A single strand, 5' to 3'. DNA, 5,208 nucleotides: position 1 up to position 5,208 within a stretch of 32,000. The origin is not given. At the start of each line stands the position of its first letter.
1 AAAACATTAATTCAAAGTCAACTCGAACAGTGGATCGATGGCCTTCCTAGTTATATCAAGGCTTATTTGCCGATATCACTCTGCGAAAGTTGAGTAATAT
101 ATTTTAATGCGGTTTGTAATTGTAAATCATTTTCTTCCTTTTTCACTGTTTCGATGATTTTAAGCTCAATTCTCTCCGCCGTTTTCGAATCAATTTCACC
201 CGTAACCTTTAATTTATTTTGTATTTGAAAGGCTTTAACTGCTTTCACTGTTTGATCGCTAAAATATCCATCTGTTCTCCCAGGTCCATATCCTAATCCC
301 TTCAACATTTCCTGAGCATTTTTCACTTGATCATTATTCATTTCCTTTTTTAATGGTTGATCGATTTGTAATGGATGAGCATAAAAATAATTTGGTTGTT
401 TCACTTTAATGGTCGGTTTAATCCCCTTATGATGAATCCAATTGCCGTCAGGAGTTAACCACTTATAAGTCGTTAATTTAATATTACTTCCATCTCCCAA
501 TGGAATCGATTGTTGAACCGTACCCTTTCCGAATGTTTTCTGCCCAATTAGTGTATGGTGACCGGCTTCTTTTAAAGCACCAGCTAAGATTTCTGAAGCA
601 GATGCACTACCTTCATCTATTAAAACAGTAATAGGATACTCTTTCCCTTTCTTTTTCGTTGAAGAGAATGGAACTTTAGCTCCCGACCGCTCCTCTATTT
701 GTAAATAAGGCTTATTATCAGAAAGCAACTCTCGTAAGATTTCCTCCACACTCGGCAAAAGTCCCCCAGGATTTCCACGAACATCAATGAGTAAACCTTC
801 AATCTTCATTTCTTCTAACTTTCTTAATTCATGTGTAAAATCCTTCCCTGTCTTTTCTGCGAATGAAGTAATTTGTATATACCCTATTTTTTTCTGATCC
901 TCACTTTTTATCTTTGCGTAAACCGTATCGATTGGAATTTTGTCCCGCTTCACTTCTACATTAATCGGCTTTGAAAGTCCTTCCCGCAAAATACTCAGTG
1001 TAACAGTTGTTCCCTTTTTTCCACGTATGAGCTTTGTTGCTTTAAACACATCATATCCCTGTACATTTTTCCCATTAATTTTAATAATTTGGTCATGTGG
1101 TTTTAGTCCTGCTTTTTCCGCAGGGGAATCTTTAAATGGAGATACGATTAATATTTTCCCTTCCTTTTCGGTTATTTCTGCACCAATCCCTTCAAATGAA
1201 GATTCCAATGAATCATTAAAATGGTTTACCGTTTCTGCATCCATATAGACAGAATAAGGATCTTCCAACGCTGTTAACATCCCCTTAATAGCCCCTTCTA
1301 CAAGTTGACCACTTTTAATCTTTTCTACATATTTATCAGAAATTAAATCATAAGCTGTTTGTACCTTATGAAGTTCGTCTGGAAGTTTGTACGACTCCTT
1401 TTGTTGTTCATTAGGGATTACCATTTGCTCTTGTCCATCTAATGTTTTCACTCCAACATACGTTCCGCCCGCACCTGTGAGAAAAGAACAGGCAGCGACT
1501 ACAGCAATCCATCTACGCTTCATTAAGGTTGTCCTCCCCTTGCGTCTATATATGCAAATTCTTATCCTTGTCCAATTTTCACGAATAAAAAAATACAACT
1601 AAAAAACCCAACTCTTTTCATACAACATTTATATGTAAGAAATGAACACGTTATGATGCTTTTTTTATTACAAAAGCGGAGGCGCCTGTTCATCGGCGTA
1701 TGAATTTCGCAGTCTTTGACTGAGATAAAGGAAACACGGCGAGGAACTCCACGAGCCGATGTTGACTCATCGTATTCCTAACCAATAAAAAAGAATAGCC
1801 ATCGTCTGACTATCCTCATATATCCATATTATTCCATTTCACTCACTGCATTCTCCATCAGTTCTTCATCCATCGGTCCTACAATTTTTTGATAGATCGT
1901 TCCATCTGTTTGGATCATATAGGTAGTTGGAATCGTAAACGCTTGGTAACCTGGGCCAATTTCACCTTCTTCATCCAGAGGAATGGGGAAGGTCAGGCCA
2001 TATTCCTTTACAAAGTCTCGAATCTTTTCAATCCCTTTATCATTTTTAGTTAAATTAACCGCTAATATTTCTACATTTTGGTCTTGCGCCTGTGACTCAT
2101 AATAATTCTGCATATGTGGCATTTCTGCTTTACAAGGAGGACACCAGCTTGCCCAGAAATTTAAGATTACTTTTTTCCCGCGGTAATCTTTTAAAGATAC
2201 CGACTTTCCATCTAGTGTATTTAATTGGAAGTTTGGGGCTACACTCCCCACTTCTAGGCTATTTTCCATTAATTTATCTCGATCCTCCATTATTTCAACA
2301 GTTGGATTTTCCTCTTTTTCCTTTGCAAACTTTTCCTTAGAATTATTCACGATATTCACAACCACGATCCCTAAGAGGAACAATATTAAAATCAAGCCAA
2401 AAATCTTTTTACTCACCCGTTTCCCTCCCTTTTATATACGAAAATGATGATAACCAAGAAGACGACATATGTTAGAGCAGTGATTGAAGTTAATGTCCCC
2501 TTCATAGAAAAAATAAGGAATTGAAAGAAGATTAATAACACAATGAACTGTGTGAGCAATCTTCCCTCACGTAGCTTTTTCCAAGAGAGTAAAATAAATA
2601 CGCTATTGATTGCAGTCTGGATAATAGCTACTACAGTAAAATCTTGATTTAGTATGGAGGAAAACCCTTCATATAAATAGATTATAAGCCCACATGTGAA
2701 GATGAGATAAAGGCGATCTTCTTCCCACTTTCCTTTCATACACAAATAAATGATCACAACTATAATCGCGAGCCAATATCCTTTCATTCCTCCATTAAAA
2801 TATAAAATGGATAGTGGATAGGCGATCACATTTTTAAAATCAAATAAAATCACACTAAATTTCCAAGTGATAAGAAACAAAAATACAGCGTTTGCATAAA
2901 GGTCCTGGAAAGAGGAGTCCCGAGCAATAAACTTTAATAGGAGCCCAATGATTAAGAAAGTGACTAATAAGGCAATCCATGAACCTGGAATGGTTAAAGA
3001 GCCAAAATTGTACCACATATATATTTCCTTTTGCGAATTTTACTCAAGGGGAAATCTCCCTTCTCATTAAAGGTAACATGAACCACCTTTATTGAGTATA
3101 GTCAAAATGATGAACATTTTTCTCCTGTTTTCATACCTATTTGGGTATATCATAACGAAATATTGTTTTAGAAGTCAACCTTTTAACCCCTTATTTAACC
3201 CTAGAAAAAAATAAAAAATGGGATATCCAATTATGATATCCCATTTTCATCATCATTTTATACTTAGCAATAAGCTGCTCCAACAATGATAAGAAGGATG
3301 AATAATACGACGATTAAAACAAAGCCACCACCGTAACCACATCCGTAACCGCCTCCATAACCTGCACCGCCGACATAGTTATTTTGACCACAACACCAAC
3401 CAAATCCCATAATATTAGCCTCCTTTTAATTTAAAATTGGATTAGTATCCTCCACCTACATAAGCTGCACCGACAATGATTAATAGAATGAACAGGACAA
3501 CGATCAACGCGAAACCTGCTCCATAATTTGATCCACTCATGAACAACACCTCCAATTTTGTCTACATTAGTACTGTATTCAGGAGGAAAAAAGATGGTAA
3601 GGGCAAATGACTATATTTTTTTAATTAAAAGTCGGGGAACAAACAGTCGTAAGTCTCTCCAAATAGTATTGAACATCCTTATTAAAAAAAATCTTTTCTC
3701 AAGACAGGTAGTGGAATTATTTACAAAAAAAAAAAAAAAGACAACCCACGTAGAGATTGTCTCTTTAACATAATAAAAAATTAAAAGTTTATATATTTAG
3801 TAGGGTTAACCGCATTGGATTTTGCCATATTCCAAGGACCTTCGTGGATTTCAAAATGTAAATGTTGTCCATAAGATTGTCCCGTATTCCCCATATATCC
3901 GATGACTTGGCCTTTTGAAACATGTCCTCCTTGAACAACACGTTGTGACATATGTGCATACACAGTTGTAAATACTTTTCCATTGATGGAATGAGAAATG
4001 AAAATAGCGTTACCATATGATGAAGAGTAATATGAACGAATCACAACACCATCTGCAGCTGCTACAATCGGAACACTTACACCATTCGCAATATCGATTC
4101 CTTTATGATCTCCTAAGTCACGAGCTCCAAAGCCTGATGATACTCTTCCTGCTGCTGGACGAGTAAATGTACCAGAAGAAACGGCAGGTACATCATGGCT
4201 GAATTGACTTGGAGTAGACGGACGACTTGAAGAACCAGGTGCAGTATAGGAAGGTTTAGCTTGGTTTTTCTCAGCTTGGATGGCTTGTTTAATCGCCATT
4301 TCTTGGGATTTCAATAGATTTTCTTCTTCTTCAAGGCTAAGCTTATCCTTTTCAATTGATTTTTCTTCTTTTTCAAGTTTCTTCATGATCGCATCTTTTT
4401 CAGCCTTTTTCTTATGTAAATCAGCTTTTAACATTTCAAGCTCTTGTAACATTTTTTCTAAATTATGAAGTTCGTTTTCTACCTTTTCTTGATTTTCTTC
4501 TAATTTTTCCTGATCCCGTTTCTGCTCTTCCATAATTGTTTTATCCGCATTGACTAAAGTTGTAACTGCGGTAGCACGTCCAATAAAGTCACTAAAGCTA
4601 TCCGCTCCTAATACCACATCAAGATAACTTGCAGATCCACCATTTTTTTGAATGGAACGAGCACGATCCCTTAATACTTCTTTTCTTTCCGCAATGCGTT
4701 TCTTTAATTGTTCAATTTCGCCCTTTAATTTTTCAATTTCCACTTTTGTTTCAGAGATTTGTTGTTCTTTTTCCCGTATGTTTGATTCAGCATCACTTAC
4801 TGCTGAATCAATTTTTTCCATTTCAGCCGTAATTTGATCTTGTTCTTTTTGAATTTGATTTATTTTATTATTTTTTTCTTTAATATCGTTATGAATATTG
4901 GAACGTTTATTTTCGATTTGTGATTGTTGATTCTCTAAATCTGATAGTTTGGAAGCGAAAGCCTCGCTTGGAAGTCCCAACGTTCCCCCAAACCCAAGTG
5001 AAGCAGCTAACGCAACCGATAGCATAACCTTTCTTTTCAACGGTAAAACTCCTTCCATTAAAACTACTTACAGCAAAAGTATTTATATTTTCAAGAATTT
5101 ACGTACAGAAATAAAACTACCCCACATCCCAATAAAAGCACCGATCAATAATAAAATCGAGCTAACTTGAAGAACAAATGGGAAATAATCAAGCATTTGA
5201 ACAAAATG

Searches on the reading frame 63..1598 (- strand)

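Call 17: search_protein_families(library=pfam, proteins=[window:63-1598:-], max_evalue=0.00001)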
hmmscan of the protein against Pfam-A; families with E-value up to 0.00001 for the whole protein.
window:63-1598:- (511 aa): 6 families
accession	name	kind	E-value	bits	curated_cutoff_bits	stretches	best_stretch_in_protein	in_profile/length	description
PF03572.23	Peptidase_S41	-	2.9e-52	177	24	1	237-399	1-165/165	Peptidase family S41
PF22694.1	CtpB_N-like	-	6.3e-29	100.7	27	1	40-123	2-85/85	Activating protease CtpB N-terminal domain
PF01471.23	PG_binding_1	-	3.9e-17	62.6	23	1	422-476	2-56/57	Putative peptidoglycan binding domain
PF13180.12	PDZ_2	-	8.6e-14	52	27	1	138-216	3-80/80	PDZ domain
PF00595.29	PDZ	-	1.2e-10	42.1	23.2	1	136-204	10-81/81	PDZ domain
PF17820.7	PDZ_6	-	1e-09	38.4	27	1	156-205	7-54/54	PDZ domain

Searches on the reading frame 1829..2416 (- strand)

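Call 17: search_protein_families(library=pfam, proteins=[window:1829-2416:-], max_evalue=0.00001)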
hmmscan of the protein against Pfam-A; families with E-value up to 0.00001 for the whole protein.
window:1829-2416:- (195 aa): 5 families
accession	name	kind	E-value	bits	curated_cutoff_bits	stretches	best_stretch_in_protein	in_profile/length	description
PF00578.27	AhpC-TSA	-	1.3e-32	112.8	26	1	56-176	1-123/124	AhpC/TSA family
PF08534.16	Redoxin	-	1.1e-28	100.3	26.6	1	56-188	2-141/148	Redoxin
PF13905.12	Thioredoxin_8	-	2.6e-12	47.3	27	1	80-174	1-94/94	Thioredoxin-like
PF00085.26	Thioredoxin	-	2e-09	37.8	23.5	1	80-128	18-64/103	Thioredoxin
PF13098.12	Thioredoxin_2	-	2e-08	35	27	1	79-188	4-101/104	Thioredoxin-like domain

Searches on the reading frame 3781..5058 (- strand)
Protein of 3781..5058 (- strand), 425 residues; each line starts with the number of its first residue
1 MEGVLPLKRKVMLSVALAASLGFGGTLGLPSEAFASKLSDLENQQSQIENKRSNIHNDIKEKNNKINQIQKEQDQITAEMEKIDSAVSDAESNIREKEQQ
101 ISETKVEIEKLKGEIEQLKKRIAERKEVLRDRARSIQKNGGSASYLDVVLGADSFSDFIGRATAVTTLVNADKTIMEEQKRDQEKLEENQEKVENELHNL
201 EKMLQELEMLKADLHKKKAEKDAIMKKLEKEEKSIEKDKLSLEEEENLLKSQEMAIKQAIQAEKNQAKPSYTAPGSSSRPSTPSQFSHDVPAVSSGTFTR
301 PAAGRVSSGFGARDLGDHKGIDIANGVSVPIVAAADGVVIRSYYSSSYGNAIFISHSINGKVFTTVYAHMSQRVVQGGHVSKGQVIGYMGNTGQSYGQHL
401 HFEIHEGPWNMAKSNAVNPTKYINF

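Call 17: search_protein_families(library=pfam, proteins=[window:3781-5058:-], max_evalue=0.00001)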
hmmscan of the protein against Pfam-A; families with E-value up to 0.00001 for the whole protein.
window:3781-5058:- (425 aa): 2 families
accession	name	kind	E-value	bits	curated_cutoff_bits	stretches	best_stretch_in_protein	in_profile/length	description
PF24568.1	CC_PcsB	-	1.4e-32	111.8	27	1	115-188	1-74/75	Peptidoglycan hydrolase PcsB, coiled-coil domain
PF01551.29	Peptidase_M23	-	5.4e-27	94.3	28.7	1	317-418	2-95/96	Peptidase family M23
